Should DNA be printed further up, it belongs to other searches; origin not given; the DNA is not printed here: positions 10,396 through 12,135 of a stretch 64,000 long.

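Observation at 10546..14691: Single ORF fusing an RlmD/RumA rRNA methyltransferase to a membrane-anchored extracytoplasmic TIM-barrel-like domain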

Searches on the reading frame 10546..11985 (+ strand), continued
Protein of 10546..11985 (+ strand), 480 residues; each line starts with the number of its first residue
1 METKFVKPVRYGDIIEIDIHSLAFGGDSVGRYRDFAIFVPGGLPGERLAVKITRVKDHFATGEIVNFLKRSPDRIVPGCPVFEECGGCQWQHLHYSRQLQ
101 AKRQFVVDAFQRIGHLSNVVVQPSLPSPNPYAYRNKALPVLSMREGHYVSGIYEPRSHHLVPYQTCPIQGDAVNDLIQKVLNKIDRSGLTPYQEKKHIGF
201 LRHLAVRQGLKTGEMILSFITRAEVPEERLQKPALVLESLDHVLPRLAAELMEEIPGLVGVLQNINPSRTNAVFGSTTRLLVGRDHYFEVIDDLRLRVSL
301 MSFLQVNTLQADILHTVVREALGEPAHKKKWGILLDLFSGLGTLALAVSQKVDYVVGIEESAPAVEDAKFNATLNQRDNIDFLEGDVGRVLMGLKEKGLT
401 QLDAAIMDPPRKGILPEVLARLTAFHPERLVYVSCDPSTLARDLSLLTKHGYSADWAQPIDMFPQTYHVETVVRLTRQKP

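Call 54: find_homologous_proteins(query=window:10546-11976:+, max_evalue=1e-40)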
Query window:10546-11976:+ (477 aa): 5090 proteins with E <= 1e-40 among 8000 candidates; the best 120 are listed.
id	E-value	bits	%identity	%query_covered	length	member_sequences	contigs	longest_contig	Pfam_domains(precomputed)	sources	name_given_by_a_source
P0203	6.9e-256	868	77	100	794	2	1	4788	PF01938.27,PF05958.18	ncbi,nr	ncbi:MAG TPA: 23S rRNA (uracil(1939)-C(5))-methyltransferase RlmD, partial [bacterium]|nr:23S rRNA (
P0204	5.5e-255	865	76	100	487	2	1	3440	PF01938.27,PF05958.18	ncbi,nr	ncbi:MAG TPA: 23S rRNA (uracil(1939)-C(5))-methyltransferase RlmD, partial [bacterium]|nr:23S rRNA (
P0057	1.6e-251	853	75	100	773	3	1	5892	PF01938.27,PF05958.18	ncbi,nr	ncbi:MAG TPA: 23S rRNA (uracil(1939)-C(5))-methyltransferase RlmD, partial [bacterium]|nr:23S rRNA (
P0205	5.4e-248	842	74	100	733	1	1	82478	PF13847.13,PF05175.21,PF03602.22,PF01938.27,PF05958.18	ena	-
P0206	6.3e-233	792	71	100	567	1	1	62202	PF01938.27,PF05958.18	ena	-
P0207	8.8e-229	778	72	97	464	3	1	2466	PF03602.22,PF01938.27,PF05958.18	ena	-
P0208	4.9e-215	733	75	86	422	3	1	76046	PF01938.27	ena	-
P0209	1.4e-113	399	44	98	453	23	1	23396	PF13847.13,PF02475.24,PF09445.17,PF01938.27,PF05958.18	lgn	-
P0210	7.7e-112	393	43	98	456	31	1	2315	PF13847.13,PF13649.13,PF02475.24,PF09445.17,PF01938.27,PF05958.18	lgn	-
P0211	2.5e-111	391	43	98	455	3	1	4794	PF13847.13,PF03602.22,PF13649.13,PF02475.24,PF09445.17,PF01938.27,PF05958.18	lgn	-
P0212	5.0e-111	390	42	99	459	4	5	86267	PF13847.13,PF06325.20,PF05175.21,PF13649.13,PF02475.24,PF09445.17,PF01938.27,PF05958.18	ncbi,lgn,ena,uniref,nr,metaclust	ncbi:23S rRNA (uracil(1939)-C(5))-methyltransferase RlmD [Candidatus Frackibacter sp. WG13]|uniref:2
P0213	1.6e-109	385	43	99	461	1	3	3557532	PF13847.13,PF05175.21,PF13649.13,PF09445.17,PF01938.27,PF05958.18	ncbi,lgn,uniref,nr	ncbi:23S rRNA (uracil-5-)-methyltransferase RumA [Anoxybacter fermentans]|uniref:23S rRNA (Uracil-5-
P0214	6.4e-109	383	42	99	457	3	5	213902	PF13847.13,PF06325.20,PF05175.21,PF13649.13,PF02475.24,PF09445.17,PF01938.27,PF05958.18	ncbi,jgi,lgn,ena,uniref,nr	ncbi:23S rRNA m(5)U-1939 methyltransferase [Orenia metallireducens]|jgi:23S rRNA (uracil1939-C5)-met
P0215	1.5e-108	382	64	58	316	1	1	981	PF03602.22,PF05958.18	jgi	-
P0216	1.1e-107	379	41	99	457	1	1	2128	PF13847.13,PF06325.20,PF05175.21,PF13649.13,PF02475.24,PF09445.17,PF01938.27,PF05958.18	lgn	-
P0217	2.5e-107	378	31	99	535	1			PF13847.13,PF06325.20,PF05175.21,PF03602.22,PF13649.13,PF02475.24,PF09445.17,PF01938.27,PF05958.18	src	-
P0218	4.6e-107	377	41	99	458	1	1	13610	PF13847.13,PF13649.13,PF02475.24,PF09445.17,PF01938.27,PF05958.18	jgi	jgi:23S rRNA (uracil1939-C5)-methyltransferase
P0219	6.7e-107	377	41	99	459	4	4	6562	PF13847.13,PF01938.27,PF05958.18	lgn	-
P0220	5.2e-106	374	43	99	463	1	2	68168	PF13847.13,PF02475.24,PF09445.17,PF01938.27,PF05958.18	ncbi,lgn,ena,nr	ncbi:MAG: 23S rRNA (uracil(1939)-C(5))-methyltransferase RlmD [Halanaerobiales bacterium]|nr:23S rRN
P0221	1.1e-105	373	42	99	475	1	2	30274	PF13847.13,PF05175.21,PF03602.22,PF13649.13,PF09445.17,PF01938.27,PF05958.18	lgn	-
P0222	3.0e-105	371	41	99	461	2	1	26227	PF13847.13,PF13649.13,PF09445.17,PF01938.27,PF05958.18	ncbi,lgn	-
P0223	7.4e-105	370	42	99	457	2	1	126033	PF13847.13,PF05175.21,PF13649.13,PF02475.24,PF09445.17,PF01938.27,PF05958.18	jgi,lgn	jgi:23S rRNA (uracil1939-C5)-methyltransferase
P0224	5.0e-104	367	44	97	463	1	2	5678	PF13847.13,PF05175.21,PF03602.22,PF13649.13,PF01938.27,PF05958.18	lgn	-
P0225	3.2e-103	364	42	98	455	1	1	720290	PF13847.13,PF05175.21,PF13649.13,PF02475.24,PF09445.17,PF01938.27,PF05958.18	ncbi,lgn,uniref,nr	ncbi:23S rRNA (uracil(1939)-C(5))-methyltransferase RlmD [Halonatronum saccharophilum]|uniref:23S rR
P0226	4.0e-103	364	40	100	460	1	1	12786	PF13847.13,PF01938.27,PF05958.18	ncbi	ncbi:MAG: 23S rRNA (uracil(1939)-C(5))-methyltransferase RlmD [Bacillota bacterium]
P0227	4.5e-103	364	41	98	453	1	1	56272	PF13847.13,PF03602.22,PF13649.13,PF02475.24,PF09445.17,PF01938.27,PF05958.18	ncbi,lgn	-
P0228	3.1e-102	361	40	98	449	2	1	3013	PF13847.13,PF05175.21,PF13649.13,PF09445.17,PF01938.27,PF05958.18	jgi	-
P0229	3.2e-102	361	40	100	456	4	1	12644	PF13847.13,PF03602.22,PF13649.13,PF02475.24,PF09445.17,PF01938.27,PF08241.19,PF05958.18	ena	-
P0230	8.3e-102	360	41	99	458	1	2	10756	PF13847.13,PF13649.13,PF09445.17,PF01938.27,PF05958.18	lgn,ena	-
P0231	9.2e-102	360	40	97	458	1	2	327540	PF13847.13,PF02475.24,PF01938.27,PF05958.18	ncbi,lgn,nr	ncbi:MAG: 23S rRNA (uracil(1939)-C(5))-methyltransferase RlmD [Firmicutes bacterium]|nr:23S rRNA (ur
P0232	1.2e-101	359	40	100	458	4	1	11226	PF13847.13,PF05175.21,PF03602.22,PF02475.24,PF09445.17,PF01938.27,PF05958.18,PF01555.25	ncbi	-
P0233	7.0e-101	357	40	100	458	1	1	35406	PF13847.13,PF03602.22,PF13649.13,PF02475.24,PF09445.17,PF01938.27,PF08241.19,PF05958.18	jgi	-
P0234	1.4e-100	356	40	100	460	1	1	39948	PF13847.13,PF03602.22,PF13649.13,PF02475.24,PF09445.17,PF01938.27,PF08241.19,PF05958.18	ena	-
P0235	1.5e-100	356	41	97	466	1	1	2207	PF13847.13,PF06325.20,PF05175.21,PF03602.22,PF13649.13,PF02475.24,PF09445.17,PF01938.27,PF08241.19,PF05958.18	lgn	-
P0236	1.9e-100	355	40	99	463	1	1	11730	PF13847.13,PF03602.22,PF13649.13,PF09445.17,PF01938.27,PF08241.19,PF05958.18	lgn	-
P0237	2.2e-100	355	39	100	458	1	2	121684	PF13847.13,PF03602.22,PF13649.13,PF02475.24,PF09445.17,PF01938.27,PF08241.19,PF05958.18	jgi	-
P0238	4.0e-100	354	41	99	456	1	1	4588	PF13847.13,PF05175.21,PF03602.22,PF13649.13,PF02475.24,PF09445.17,PF01938.27,PF05958.18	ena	-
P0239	4.1e-100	354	40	100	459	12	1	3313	PF13847.13,PF03602.22,PF13649.13,PF02475.24,PF09445.17,PF01938.27,PF05958.18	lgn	-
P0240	1.7e-99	352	43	98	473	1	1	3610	PF13847.13,PF13649.13,PF02475.24,PF01938.27,PF05958.18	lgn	-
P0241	1.8e-99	352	40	98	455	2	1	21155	PF13847.13,PF05175.21,PF13649.13,PF02475.24,PF09445.17,PF01938.27,PF05958.18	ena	-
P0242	2.2e-99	352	40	97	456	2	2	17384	PF13847.13,PF09445.17,PF01938.27,PF05958.18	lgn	-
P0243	2.3e-99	352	36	99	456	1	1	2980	PF13847.13,PF06325.20,PF05175.21,PF03602.22,PF13649.13,PF02475.24,PF09445.17,PF01938.27,PF05958.18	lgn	-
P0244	3.3e-99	351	41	99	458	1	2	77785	PF13847.13,PF05175.21,PF13649.13,PF09445.17,PF01938.27,PF08241.19,PF05958.18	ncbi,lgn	-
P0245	1.5e-98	349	40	99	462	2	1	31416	PF13847.13,PF05175.21,PF03602.22,PF13649.13,PF09445.17,PF01938.27,PF08241.19,PF05958.18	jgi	jgi:23S rRNA (uracil1939-C5)-methyltransferase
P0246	2.0e-98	349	40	98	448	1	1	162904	PF13847.13,PF05175.21,PF03602.22,PF13649.13,PF21579.5,PF01938.27,PF08241.19,PF08242.19,PF05958.18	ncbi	ncbi:MAG: 23S rRNA (uracil(1939)-C(5))-methyltransferase RlmD [bacterium]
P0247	2.8e-98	348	40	97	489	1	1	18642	PF13847.13,PF05175.21,PF03602.22,PF13649.13,PF09445.17,PF01938.27,PF05958.18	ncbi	-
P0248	2.8e-98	348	40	98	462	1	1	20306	PF13847.13,PF05175.21,PF03602.22,PF13649.13,PF09445.17,PF01938.27,PF05958.18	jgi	jgi:23S rRNA (uracil1939-C5)-methyltransferase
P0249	3.1e-98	348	40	99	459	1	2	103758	PF13847.13,PF13649.13,PF01938.27,PF05958.18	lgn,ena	-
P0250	4.0e-98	348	39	99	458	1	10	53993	PF13847.13,PF05175.21,PF03602.22,PF13649.13,PF02390.24,PF01135.26,PF09445.17,PF01938.27,PF01209.25,PF08241.19,PF05958.18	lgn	-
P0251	4.1e-98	348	38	98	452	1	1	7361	PF13847.13,PF02475.24,PF09445.17,PF01938.27,PF05958.18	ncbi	ncbi:MAG: 23S rRNA (uracil(1939)-C(5))-methyltransferase RlmD [bacterium]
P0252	4.5e-98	347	39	97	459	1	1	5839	PF13847.13,PF05175.21,PF13649.13,PF02475.24,PF09445.17,PF01938.27,PF05958.18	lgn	-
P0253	7.1e-98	347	39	99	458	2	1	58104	PF13847.13,PF05175.21,PF13649.13,PF02475.24,PF09445.17,PF01938.27,PF08241.19,PF05958.18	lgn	-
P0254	7.1e-98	347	40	98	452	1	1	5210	PF13847.13,PF03602.22,PF02475.24,PF09445.17,PF01938.27,PF05958.18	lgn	-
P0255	1.9e-97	345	38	99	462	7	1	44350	PF13847.13,PF05175.21,PF03602.22,PF13649.13,PF02390.24,PF01170.25,PF01135.26,PF09445.17,PF01938.27,PF08241.19,PF05958.18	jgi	-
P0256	2.8e-97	345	39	98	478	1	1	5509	PF13847.13,PF05175.21,PF03602.22,PF13649.13,PF02475.24,PF09445.17,PF21579.5,PF01938.27,PF08241.19,PF05958.18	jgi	jgi:23S rRNA (uracil1939-C5)-methyltransferase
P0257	3.3e-97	345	40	99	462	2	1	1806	PF13847.13,PF03602.22,PF13649.13,PF02475.24,PF01938.27,PF05958.18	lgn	-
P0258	4.6e-97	344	39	98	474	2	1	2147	PF13847.13,PF05175.21,PF03602.22,PF13649.13,PF02475.24,PF09445.17,PF01938.27,PF05958.18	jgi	-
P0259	8.6e-97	343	39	99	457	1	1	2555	PF13847.13,PF05175.21,PF13649.13,PF02475.24,PF09445.17,PF01938.27,PF05958.18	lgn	-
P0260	1.6e-96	342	39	100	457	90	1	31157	PF13847.13,PF06325.20,PF05175.21,PF03602.22,PF13649.13,PF02475.24,PF09445.17,PF01938.27,PF05958.18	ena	-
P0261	1.7e-96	342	40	99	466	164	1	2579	PF13847.13,PF05175.21,PF03602.22,PF13649.13,PF02475.24,PF09445.17,PF01938.27,PF05958.18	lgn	-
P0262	2.6e-96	342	40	96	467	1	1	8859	PF13847.13,PF05175.21,PF03602.22,PF13649.13,PF02475.24,PF09445.17,PF01938.27,PF05958.18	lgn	-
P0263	4.5e-96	341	38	98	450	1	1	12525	PF13847.13,PF13649.13,PF02475.24,PF09445.17,PF01938.27,PF05958.18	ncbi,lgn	ncbi:MAG: 23S rRNA (uracil(1939)-C(5))-methyltransferase RlmD [Halanaerobiales bacterium]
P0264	4.7e-96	341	41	98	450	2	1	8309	PF13847.13,PF13649.13,PF02475.24,PF09445.17,PF01938.27,PF05958.18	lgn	-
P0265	4.8e-96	341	40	99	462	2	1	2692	PF13847.13,PF05175.21,PF03602.22,PF13649.13,PF02390.24,PF09445.17,PF01938.27,PF08241.19,PF05958.18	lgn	-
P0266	5.7e-96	341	38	99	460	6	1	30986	PF13847.13,PF13649.13,PF02475.24,PF09445.17,PF01938.27,PF05958.18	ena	-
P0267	1.6e-95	339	40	97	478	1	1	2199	PF13847.13,PF05175.21,PF13649.13,PF02475.24,PF09445.17,PF01938.27,PF05958.18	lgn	-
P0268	2.4e-95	338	38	99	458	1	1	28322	PF13847.13,PF05175.21,PF03602.22,PF13649.13,PF09445.17,PF01938.27,PF08241.19,PF05958.18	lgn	-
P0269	3.7e-95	338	40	99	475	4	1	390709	PF13847.13,PF05175.21,PF03602.22,PF13649.13,PF02390.24,PF09445.17,PF01938.27,PF08241.19,PF05958.18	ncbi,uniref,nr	ncbi:23S rRNA (uracil(1939)-C(5))-methyltransferase RlmD [Anaerosporomusa subterranea]|uniref:23S rR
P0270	4.4e-95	338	40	98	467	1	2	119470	PF13847.13,PF05175.21,PF13649.13,PF02475.24,PF21579.5,PF01938.27,PF05958.18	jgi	jgi:23S rRNA (uracil1939-C5)-methyltransferase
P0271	4.5e-95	338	36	99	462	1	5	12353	PF13847.13,PF06325.20,PF05175.21,PF03602.22,PF13649.13,PF02475.24,PF09445.17,PF01938.27,PF05958.18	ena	-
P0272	5.0e-95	337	39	99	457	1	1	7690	PF13847.13,PF05175.21,PF03602.22,PF13649.13,PF02475.24,PF09445.17,PF01938.27,PF05958.18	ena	-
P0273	7.5e-95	337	40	97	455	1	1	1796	PF13847.13,PF00398.27,PF05175.21,PF13649.13,PF02475.24,PF09445.17,PF01938.27,PF05958.18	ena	-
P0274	9.9e-95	336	37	98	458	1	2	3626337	PF13847.13,PF06325.20,PF05175.21,PF03602.22,PF13649.13,PF02475.24,PF09445.17,PF01938.27,PF05958.18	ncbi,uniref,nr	ncbi:23S rRNA (uracil(1939)-C(5))-methyltransferase RlmD [Salipaludibacillus neizhouensis]|uniref:23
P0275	1.2e-94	336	39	99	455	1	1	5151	PF13847.13,PF03602.22,PF13649.13,PF09445.17,PF01938.27,PF05958.18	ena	-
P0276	2.5e-94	335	39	99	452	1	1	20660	PF13847.13,PF03602.22,PF13649.13,PF09445.17,PF01938.27,PF05958.18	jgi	-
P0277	2.6e-94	335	37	98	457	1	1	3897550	PF13847.13,PF06325.20,PF05175.21,PF13649.13,PF02475.24,PF09445.17,PF01938.27,PF05958.18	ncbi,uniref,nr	ncbi:23S rRNA (uracil(1939)-C(5))-methyltransferase RlmD [Bacillus sp. FJAT-45066]|uniref:23S rRNA (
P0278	3.4e-94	335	39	99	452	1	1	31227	PF13847.13,PF03602.22,PF13649.13,PF09445.17,PF01938.27,PF05958.18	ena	-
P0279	3.8e-94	335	39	99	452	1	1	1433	PF13847.13,PF03602.22,PF13649.13,PF09445.17,PF01938.27,PF05958.18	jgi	jgi:23S rRNA (uracil1939-C5)-methyltransferase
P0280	3.8e-94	335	39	99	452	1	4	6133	PF13847.13,PF03602.22,PF13649.13,PF09445.17,PF01938.27,PF05958.18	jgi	jgi:23S rRNA (uracil1939-C5)-methyltransferase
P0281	3.8e-94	335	39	99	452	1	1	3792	PF13847.13,PF03602.22,PF13649.13,PF09445.17,PF01938.27,PF05958.18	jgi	jgi:23S rRNA (uracil1939-C5)-methyltransferase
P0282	4.9e-94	334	41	98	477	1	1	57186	PF13847.13,PF05175.21,PF03602.22,PF13649.13,PF02475.24,PF09445.17,PF21579.5,PF01938.27,PF05958.18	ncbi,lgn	ncbi:MAG: 23S rRNA (uracil(1939)-C(5))-methyltransferase RlmD [Elainellaceae cyanobacterium]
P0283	6.4e-94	334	39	98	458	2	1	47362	PF13847.13,PF05175.21,PF02475.24,PF21579.5,PF01938.27,PF05958.18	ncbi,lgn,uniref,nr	ncbi:23S rRNA m(5)U-1939 methyltransferase [Halanaerobium sp. DL-01]|uniref:23S rRNA (uracil(1939)-C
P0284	6.7e-94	334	40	97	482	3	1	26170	PF13847.13,PF02475.24,PF01938.27,PF05958.18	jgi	jgi:23S rRNA (uracil1939-C5)-methyltransferase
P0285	6.8e-94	334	36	99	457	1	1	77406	PF13847.13,PF13649.13,PF02390.24,PF09445.17,PF01938.27,PF05958.18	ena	-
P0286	7.7e-94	334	40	99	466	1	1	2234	PF13847.13,PF06325.20,PF05175.21,PF03602.22,PF13649.13,PF02475.24,PF09445.17,PF01938.27,PF05958.18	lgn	-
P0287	8.2e-94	333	38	99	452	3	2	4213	PF13847.13,PF06325.20,PF05175.21,PF03602.22,PF13649.13,PF02475.24,PF09445.17,PF01938.27,PF05958.18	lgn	-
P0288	9.3e-94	333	39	98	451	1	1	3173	PF13847.13,PF03602.22,PF13649.13,PF02475.24,PF09445.17,PF01938.27,PF05958.18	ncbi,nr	ncbi:MAG TPA: 23S rRNA (uracil(1939)-C(5))-methyltransferase RlmD [Candidatus Tectomicrobia bacteriu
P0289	9.6e-94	333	39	97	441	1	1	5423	PF13847.13,PF05175.21,PF13649.13,PF02475.24,PF01938.27,PF05958.18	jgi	jgi:23S rRNA (uracil1939-C5)-methyltransferase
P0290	9.9e-94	333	39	99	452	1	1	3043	PF13847.13,PF03602.22,PF13649.13,PF09445.17,PF01938.27,PF05958.18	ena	-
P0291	1.1e-93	333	39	98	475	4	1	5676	PF13847.13,PF05175.21,PF03602.22,PF13649.13,PF02475.24,PF09445.17,PF01938.27,PF08241.19,PF05958.18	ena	-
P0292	1.1e-93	333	39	99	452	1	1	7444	PF13847.13,PF03602.22,PF13649.13,PF09445.17,PF01938.27,PF05958.18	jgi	jgi:23S rRNA (uracil1939-C5)-methyltransferase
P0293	1.3e-93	333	38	99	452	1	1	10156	PF13847.13,PF06325.20,PF05175.21,PF03602.22,PF13649.13,PF02475.24,PF09445.17,PF01938.27,PF05958.18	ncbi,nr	ncbi:MAG: 23S rRNA (uracil(1939)-C(5))-methyltransferase RlmD [Thermoanaerobacteraceae bacterium]|nr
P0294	1.3e-93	333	39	99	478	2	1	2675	PF13847.13,PF03602.22,PF13649.13,PF02475.24,PF09445.17,PF01938.27,PF05958.18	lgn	-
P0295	1.4e-93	333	39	99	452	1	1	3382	PF13847.13,PF03602.22,PF13649.13,PF09445.17,PF01938.27,PF05958.18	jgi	jgi:23S rRNA (uracil1939-C5)-methyltransferase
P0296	1.5e-93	333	38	99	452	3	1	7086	PF13847.13,PF05175.21,PF03602.22,PF13649.13,PF09445.17,PF01938.27,PF08241.19,PF05958.18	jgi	jgi:23S rRNA (uracil1939-C5)-methyltransferase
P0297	1.7e-93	332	39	98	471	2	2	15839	PF13847.13,PF01938.27,PF05958.18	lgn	-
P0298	1.7e-93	332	38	99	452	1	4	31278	PF13847.13,PF05175.21,PF03602.22,PF13649.13,PF02475.24,PF09445.17,PF01938.27,PF05958.18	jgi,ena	-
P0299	1.7e-93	332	40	98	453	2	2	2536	PF13847.13,PF03602.22,PF13649.13,PF02475.24,PF09445.17,PF01938.27,PF08241.19,PF05958.18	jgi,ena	-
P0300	1.9e-93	332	38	99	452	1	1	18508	PF13847.13,PF05175.21,PF03602.22,PF13649.13,PF02475.24,PF09445.17,PF01938.27,PF05958.18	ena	-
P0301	2.0e-93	332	39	99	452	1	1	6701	PF13847.13,PF03602.22,PF13649.13,PF09445.17,PF01938.27,PF05958.18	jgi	jgi:23S rRNA (uracil1939-C5)-methyltransferase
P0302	2.0e-93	332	39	99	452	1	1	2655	PF13847.13,PF03602.22,PF13649.13,PF09445.17,PF01938.27,PF05958.18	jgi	jgi:23S rRNA (uracil1939-C5)-methyltransferase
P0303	2.2e-93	332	39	99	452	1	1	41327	PF13847.13,PF03602.22,PF13649.13,PF09445.17,PF01938.27,PF05958.18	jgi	jgi:23S rRNA (uracil1939-C5)-methyltransferase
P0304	2.4e-93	332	39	99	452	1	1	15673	PF13847.13,PF05175.21,PF03602.22,PF13649.13,PF02475.24,PF09445.17,PF01938.27,PF05958.18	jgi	jgi:23S rRNA (uracil1939-C5)-methyltransferase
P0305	3.0e-93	332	39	98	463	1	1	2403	PF13847.13,PF13649.13,PF02475.24,PF01938.27,PF05958.18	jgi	jgi:23S rRNA (uracil1939-C5)-methyltransferase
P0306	3.1e-93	332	38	99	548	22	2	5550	PF13847.13,PF13649.13,PF02475.24,PF09445.17,PF01938.27,PF05958.18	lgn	-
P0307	4.1e-93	331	39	99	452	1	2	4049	PF13847.13,PF03602.22,PF13649.13,PF09445.17,PF01938.27,PF05958.18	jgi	jgi:23S rRNA (uracil1939-C5)-methyltransferase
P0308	4.3e-93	331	38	99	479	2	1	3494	PF13847.13,PF03602.22,PF13649.13,PF09445.17,PF01938.27,PF05958.18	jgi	jgi:23S rRNA (uracil1939-C5)-methyltransferase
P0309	4.9e-93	331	38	98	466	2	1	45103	PF13847.13,PF06325.20,PF05175.21,PF03602.22,PF13649.13,PF02475.24,PF09445.17,PF01938.27,PF05958.18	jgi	jgi:23S rRNA (uracil1939-C5)-methyltransferase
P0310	5.0e-93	331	39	99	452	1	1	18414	PF13847.13,PF03602.22,PF13649.13,PF09445.17,PF01938.27,PF05958.18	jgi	jgi:23S rRNA (uracil1939-C5)-methyltransferase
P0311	5.4e-93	331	38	99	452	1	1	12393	PF13847.13,PF05175.21,PF03602.22,PF13649.13,PF09445.17,PF01938.27,PF08241.19,PF05958.18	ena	-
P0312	6.1e-93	331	39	98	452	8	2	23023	PF13847.13,PF03602.22,PF13649.13,PF09445.17,PF01938.27,PF05958.18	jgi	jgi:23S rRNA (uracil1939-C5)-methyltransferase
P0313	6.8e-93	330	39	98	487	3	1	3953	PF13847.13,PF03602.22,PF01938.27,PF05958.18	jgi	jgi:23S rRNA (uracil1939-C5)-methyltransferase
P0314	8.3e-93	330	39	99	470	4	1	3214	PF13847.13,PF05175.21,PF03602.22,PF13649.13,PF09445.17,PF01938.27,PF05958.18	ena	-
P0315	8.8e-93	330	39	99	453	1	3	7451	PF13847.13,PF03602.22,PF13649.13,PF09445.17,PF01938.27,PF05958.18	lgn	-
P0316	1.3e-92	330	39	99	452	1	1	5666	PF13847.13,PF03602.22,PF13649.13,PF09445.17,PF01938.27,PF05958.18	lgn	-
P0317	1.4e-92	329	39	99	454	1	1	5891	PF13847.13,PF03602.22,PF13649.13,PF09445.17,PF01938.27,PF05958.18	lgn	-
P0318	1.6e-92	329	39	97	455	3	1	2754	PF13847.13,PF05175.21,PF13649.13,PF02475.24,PF09445.17,PF01938.27,PF05958.18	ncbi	-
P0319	1.6e-92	329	38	99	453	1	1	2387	PF13847.13,PF05175.21,PF03602.22,PF13649.13,PF02475.24,PF09445.17,PF01938.27,PF05958.18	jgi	jgi:23S rRNA (uracil1939-C5)-methyltransferase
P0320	1.8e-92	329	41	98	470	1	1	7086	PF13847.13,PF05175.21,PF13649.13,PF02475.24,PF09445.17,PF21579.5,PF01938.27,PF05958.18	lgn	-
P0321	2.1e-92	329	39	99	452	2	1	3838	PF13847.13,PF03602.22,PF13649.13,PF09445.17,PF01938.27,PF05958.18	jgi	jgi:23S rRNA (uracil1939-C5)-methyltransferase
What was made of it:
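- Closest known: RlmD. Different: The nearest ordinary RlmD is only 44% identical (call 54).
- No close unfused RlmD exists: identity falls from at least 71% to 44% or less (call 54).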

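Call 55: find_encoding_contigs(protein=P0206, flank=5000, max_places=2)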
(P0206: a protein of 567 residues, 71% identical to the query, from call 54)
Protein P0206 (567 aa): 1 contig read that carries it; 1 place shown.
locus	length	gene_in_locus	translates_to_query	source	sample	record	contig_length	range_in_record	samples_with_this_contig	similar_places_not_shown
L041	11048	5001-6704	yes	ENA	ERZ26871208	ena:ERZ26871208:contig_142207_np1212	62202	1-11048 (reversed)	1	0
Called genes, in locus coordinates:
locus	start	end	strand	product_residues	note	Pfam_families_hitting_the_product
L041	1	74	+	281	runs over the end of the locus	PF07021:MetW (faint), PF13489:Methyltransf_23, PF13847:Methyltransf_31, PF08241:Methyltransf_11, PF08242:Methyltransf_12, PF13649:Methyltransf_25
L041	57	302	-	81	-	PF00459:Inositol_P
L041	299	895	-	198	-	PF00459:Inositol_P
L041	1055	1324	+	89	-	PF00011:HSP20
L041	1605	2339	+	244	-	PF02535:Zip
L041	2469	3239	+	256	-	-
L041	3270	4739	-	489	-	-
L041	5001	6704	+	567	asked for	PF01938:TRAM, PF05958:tRNA_U5-meth_tr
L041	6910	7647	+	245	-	-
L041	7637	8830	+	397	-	-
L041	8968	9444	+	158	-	-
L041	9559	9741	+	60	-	-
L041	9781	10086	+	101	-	-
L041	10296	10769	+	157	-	-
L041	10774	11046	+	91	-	?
